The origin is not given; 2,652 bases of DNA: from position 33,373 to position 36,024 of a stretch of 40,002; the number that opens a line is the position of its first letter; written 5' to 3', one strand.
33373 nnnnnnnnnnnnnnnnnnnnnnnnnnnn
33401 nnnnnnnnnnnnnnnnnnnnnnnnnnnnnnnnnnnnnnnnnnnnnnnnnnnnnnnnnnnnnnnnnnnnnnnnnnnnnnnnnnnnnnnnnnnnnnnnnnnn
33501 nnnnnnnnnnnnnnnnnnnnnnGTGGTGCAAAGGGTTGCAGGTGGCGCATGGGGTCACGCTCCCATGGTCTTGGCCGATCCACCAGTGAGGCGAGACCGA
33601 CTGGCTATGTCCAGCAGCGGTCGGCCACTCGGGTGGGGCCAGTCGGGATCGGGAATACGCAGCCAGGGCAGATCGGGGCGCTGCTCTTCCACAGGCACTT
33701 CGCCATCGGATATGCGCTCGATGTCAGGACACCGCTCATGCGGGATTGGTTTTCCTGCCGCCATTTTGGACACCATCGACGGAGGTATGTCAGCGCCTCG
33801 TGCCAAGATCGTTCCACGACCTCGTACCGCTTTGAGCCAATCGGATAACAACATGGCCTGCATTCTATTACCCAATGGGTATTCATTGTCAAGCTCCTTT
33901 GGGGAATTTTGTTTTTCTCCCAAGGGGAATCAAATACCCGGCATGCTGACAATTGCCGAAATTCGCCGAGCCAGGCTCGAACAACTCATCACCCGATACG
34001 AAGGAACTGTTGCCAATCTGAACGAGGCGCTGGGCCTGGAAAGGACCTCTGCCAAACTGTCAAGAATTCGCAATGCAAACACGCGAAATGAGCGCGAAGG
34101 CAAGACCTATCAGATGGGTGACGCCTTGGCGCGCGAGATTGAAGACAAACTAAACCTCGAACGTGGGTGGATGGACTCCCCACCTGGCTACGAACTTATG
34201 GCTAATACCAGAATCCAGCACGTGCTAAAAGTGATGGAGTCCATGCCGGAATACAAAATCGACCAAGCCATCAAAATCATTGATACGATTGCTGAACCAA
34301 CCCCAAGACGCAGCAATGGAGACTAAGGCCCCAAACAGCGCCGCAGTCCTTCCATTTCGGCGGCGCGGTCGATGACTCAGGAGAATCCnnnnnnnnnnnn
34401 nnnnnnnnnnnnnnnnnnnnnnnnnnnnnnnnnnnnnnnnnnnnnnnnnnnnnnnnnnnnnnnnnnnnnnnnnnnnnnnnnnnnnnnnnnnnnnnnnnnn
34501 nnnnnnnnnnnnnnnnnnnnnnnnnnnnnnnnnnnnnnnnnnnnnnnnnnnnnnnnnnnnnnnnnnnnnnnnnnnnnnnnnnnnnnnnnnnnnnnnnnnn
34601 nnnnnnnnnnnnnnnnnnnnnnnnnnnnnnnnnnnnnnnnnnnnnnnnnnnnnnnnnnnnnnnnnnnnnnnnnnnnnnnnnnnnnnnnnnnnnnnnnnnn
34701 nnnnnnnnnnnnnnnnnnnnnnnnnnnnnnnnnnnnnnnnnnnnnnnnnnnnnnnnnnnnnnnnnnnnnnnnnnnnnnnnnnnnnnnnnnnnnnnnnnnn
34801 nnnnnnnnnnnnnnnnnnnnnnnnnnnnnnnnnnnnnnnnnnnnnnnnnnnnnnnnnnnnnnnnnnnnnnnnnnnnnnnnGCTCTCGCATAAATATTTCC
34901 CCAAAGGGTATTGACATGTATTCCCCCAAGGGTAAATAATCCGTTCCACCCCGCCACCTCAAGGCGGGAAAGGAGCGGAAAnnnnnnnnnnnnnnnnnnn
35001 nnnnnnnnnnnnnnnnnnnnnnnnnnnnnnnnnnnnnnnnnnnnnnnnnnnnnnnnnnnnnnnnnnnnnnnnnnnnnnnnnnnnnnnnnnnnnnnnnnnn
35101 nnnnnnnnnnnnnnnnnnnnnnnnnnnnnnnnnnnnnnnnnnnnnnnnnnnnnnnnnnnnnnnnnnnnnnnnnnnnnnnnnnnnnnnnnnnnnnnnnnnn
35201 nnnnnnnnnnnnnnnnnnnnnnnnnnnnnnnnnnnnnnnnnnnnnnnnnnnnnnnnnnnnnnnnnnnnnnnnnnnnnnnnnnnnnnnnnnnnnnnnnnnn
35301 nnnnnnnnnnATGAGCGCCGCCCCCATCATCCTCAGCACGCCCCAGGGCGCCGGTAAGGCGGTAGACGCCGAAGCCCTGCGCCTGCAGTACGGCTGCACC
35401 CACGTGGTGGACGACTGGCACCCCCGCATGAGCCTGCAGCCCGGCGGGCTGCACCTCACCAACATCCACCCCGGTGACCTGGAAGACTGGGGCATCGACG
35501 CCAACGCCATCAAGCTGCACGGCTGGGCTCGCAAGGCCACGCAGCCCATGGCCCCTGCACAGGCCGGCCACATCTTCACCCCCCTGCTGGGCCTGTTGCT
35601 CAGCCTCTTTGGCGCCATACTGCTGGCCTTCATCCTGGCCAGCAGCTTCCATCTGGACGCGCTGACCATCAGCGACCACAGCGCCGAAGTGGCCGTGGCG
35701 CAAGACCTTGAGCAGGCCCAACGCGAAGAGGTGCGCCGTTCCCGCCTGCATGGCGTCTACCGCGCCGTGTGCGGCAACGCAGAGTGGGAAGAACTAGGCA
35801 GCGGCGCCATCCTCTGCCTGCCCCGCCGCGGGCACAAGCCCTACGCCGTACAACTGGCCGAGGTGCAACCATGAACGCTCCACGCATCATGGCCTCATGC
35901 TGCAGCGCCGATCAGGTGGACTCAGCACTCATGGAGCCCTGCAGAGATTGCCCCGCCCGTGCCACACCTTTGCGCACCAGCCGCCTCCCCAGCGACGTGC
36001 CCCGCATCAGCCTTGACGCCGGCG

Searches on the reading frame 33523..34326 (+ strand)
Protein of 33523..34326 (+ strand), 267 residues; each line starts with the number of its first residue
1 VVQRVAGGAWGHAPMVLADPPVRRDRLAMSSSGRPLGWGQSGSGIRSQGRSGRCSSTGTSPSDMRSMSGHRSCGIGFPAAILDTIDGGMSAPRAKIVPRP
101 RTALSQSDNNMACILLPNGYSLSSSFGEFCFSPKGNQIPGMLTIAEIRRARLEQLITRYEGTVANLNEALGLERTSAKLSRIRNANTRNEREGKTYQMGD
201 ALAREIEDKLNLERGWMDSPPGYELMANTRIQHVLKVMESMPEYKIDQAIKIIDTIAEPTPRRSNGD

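Call 79: search_protein_families(library=phrogs, proteins=[window:33523-34326:+], max_evalue=0.001)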
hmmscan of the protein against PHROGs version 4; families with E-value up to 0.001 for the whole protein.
window:33523-34326:+ (267 aa): 2 families
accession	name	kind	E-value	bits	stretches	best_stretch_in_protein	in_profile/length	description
phrog_12107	-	transcription regulation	2e-10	41.8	1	141-224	1-80/142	transcriptional repressor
phrog_5736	-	transcription regulation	1.2e-08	36.2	1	144-250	3-107/133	transcriptional regulator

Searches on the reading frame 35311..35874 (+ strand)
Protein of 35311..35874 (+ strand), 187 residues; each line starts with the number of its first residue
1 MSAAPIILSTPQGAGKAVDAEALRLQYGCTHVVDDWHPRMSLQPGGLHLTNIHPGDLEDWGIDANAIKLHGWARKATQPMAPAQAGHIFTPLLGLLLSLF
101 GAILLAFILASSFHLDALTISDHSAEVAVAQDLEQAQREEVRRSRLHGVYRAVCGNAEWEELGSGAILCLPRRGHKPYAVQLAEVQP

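Call 79: search_protein_families(library=phrogs, proteins=[window:35311-35874:+], max_evalue=0.001)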
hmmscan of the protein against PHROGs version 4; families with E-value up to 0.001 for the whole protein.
window:35311-35874:+ (187 aa): 1 family
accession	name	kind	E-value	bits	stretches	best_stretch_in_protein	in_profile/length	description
phrog_14685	-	unknown function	3.9e-07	30.9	1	5-44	4-46/88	-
